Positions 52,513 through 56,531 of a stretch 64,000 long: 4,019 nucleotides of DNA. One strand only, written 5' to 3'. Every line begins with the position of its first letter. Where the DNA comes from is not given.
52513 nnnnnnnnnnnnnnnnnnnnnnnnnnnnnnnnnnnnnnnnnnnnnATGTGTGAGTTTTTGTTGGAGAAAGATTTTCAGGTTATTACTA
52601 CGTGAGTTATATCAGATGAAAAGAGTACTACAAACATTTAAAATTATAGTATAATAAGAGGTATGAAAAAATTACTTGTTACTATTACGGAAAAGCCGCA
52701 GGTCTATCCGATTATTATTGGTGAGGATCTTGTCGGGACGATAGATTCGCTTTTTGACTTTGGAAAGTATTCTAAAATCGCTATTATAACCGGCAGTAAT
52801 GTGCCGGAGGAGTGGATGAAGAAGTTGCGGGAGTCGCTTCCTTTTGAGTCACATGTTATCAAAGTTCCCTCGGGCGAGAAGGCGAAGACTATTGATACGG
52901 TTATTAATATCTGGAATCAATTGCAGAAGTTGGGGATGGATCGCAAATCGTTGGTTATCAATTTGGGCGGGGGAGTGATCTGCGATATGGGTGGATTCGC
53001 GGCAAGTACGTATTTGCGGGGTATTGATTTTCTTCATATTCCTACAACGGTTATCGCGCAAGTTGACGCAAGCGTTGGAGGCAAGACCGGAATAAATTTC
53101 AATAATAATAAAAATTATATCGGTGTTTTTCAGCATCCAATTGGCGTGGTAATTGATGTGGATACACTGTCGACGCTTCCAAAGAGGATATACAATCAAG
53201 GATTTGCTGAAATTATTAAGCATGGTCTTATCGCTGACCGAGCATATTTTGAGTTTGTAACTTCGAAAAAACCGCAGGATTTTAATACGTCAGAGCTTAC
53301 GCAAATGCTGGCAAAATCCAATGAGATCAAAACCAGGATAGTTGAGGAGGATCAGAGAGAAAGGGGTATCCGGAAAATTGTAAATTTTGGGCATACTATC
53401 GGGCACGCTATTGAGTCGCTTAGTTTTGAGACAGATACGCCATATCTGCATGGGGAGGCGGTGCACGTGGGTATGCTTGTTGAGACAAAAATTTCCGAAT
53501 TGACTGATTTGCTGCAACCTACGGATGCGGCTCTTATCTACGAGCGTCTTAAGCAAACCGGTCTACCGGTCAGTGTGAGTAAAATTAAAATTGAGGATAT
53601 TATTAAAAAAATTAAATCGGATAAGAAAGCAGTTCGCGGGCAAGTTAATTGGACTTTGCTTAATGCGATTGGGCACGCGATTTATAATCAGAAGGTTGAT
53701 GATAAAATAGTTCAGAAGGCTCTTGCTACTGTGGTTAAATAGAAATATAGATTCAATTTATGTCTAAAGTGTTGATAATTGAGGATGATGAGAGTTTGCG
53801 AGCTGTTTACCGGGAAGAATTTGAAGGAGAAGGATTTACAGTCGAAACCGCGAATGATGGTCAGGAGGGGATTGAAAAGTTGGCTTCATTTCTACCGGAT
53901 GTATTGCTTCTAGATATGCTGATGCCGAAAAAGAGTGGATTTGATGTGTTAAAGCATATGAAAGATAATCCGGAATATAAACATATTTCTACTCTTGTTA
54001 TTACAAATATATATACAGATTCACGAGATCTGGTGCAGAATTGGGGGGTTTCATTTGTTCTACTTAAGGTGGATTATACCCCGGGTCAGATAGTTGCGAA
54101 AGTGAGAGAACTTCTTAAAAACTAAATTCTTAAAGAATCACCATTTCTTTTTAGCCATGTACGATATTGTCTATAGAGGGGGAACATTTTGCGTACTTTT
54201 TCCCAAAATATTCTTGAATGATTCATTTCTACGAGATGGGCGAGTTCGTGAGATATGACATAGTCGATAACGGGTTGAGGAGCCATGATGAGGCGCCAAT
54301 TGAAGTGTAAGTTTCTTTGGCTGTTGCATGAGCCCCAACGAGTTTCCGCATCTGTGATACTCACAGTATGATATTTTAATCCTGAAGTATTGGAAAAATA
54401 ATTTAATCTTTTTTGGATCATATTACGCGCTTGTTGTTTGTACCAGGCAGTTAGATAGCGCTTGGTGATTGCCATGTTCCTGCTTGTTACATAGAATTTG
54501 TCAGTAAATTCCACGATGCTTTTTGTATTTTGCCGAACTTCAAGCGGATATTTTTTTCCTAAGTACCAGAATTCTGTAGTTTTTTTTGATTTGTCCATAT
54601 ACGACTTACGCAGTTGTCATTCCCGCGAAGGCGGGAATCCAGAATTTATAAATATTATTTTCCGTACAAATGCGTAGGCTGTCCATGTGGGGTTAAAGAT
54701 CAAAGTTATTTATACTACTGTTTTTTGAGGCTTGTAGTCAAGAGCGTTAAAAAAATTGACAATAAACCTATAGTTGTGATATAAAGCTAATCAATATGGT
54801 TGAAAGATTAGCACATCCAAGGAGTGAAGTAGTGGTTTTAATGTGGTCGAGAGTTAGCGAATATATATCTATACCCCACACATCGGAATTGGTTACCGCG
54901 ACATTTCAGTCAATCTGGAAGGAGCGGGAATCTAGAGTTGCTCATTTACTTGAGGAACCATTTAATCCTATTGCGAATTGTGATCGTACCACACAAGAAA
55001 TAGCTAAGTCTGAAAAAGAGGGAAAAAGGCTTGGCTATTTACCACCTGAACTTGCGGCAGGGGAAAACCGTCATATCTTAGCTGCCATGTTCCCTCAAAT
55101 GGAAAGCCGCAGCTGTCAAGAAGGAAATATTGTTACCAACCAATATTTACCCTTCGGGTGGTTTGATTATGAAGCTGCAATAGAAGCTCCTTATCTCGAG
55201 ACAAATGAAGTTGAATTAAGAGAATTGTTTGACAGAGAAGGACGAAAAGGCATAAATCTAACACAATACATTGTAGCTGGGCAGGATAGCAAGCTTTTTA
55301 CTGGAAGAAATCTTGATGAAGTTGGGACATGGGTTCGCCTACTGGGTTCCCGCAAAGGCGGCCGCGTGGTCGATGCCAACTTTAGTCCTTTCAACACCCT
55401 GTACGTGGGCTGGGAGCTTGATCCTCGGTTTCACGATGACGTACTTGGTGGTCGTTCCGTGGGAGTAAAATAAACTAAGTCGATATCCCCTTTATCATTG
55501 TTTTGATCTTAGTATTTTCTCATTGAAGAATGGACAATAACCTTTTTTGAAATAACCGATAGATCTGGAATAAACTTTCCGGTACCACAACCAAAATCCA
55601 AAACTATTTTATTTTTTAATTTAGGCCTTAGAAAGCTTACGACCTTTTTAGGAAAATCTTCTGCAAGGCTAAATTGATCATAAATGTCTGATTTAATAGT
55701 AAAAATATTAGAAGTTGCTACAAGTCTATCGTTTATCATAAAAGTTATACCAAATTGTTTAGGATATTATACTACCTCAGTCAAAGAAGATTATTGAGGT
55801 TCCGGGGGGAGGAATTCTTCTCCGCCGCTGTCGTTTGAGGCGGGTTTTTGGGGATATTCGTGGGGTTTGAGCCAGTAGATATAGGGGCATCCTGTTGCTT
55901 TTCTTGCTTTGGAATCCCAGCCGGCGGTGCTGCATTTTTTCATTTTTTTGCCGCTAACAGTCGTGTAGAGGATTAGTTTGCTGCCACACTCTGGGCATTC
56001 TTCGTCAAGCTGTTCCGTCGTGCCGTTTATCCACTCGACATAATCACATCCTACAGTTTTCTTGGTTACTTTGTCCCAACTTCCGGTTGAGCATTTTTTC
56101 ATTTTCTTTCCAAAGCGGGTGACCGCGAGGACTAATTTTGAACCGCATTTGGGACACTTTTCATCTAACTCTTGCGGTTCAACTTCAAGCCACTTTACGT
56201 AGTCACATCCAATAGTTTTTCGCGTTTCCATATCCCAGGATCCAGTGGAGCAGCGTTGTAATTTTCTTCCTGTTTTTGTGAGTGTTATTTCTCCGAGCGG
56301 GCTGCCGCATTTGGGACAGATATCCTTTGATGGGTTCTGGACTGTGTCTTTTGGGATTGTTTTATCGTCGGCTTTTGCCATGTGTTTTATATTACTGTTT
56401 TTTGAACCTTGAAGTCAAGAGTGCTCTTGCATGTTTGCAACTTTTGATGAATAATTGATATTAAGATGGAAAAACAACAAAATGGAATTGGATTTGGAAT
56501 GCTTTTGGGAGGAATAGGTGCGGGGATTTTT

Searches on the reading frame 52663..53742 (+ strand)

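Call 73: search_protein_families(library=pfam, proteins=[window:52663-53742:+], max_evalue=0.001)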
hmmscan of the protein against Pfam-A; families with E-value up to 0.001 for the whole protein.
window:52663-53742:+ (359 aa): 4 families
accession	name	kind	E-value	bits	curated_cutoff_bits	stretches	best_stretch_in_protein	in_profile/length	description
PF01761.26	DHQ_synthase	-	1.2e-44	151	24.2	1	66-177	2-113/115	3-dehydroquinate synthase N-terminal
PF24621.2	DHQS_C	-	3.7e-40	137.6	27.6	1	180-323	1-144/144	3-dehydroquinate synthase C-terminal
PF13685.12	Fe-ADH_2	-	4.2e-10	40.3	28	1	19-171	2-147/149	Iron-containing alcohol dehydrogenase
PF00465.25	Fe-ADH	-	0.00042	20.4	31.3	1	17-129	4-130/168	Iron-containing alcohol dehydrogenase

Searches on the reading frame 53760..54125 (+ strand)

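Call 73: search_protein_families(library=pfam, proteins=[window:53760-54125:+], max_evalue=0.001)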
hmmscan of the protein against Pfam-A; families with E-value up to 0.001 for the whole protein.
window:53760-54125:+ (121 aa): 1 family
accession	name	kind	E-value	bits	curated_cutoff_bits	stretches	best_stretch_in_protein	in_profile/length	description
PF00072.30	Response_reg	-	1.5e-16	61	30.2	1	4-93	1-87/111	Response regulator receiver domain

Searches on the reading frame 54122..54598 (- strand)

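Call 73: search_protein_families(library=pfam, proteins=[window:54122-54598:-], max_evalue=0.001)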
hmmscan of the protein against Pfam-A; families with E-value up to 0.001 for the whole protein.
window:54122-54598:- (158 aa): 1 family
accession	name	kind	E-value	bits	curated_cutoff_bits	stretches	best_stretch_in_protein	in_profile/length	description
PF01863.23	YgjP-like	-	4.8e-46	157.8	26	1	5-152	56-207/207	YgjP-like, metallopeptidase domain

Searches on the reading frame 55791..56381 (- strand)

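Call 3: search_protein_families(library=pfam, proteins=[window:55791-56381:-], max_evalue=0.01)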
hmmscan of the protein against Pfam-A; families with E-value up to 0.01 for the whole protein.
window:55791-56381:- (196 aa): 33 families (the best 25 are shown)
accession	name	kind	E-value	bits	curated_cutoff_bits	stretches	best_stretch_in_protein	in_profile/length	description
PF01396.24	Zn_ribbon_Top1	-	3.2e-08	33.7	32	1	73-92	1-20/39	Topoisomerase DNA binding C4 zinc finger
PF03119.21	DNA_ligase_ZBD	-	7.4e-07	29.4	25.8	0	128-137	1-10/27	NAD-dependent DNA ligase C4 zinc finger domain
PF09723.15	Zn_ribbon_8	-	1.2e-06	28.9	34.4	0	123-135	23-36/41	Zinc ribbon domain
PF13240.11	Zn_Ribbon_1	-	8.1e-06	25.9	25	0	22-29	16-23/23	zinc-ribbon domain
PF12760.12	Zn_ribbon_IS1595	-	9.7e-06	25.9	25.4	0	18-45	17-41/46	Transposase zinc-ribbon domain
PF06677.18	Auto_anti-p27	-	2.9e-05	24.5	24.1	0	20-29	16-25/40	Sjogren's syndrome/scleroderma autoantigen 1 (Autoantigen p27)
PF07754.17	HVO_2753_ZBP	-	7.5e-05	22.9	33.2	0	18-42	15-37/46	Small zinc finger protein HVO_2753-like, Zn-binding pocket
PF23455.1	DUF7129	-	9.6e-05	22.5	30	0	122-136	23-37/45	Domain of unknown function (DUF7129)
PF12773.13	DZR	-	0.00013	22.4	27.3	0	17-44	10-27/45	Double zinc ribbon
PF23451.1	Zn_ribbon_PaaD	-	0.00014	21.9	27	0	74-92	15-33/53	PaaD zinc beta ribbon domain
PF13453.11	Zn_ribbon_TFIIB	-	0.00014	21.6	22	0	21-45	1-23/41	Transcription factor zinc-finger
PF13248.11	Zn_ribbon_3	-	0.00029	20.7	27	0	70-83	13-26/26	zinc-ribbon domain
PF04606.18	Ogr_Delta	-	0.00031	21.1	26.3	0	128-140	1-13/47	Ogr/Delta-like zinc finger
PF13005.12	zf-IS66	-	0.00032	21.5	27.3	0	74-84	2-12/46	zinc-finger binding domain of transposase IS66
PF01599.25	Ribosomal_S27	-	0.00032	21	22.3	0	119-134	10-25/44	Ribosomal protein S27a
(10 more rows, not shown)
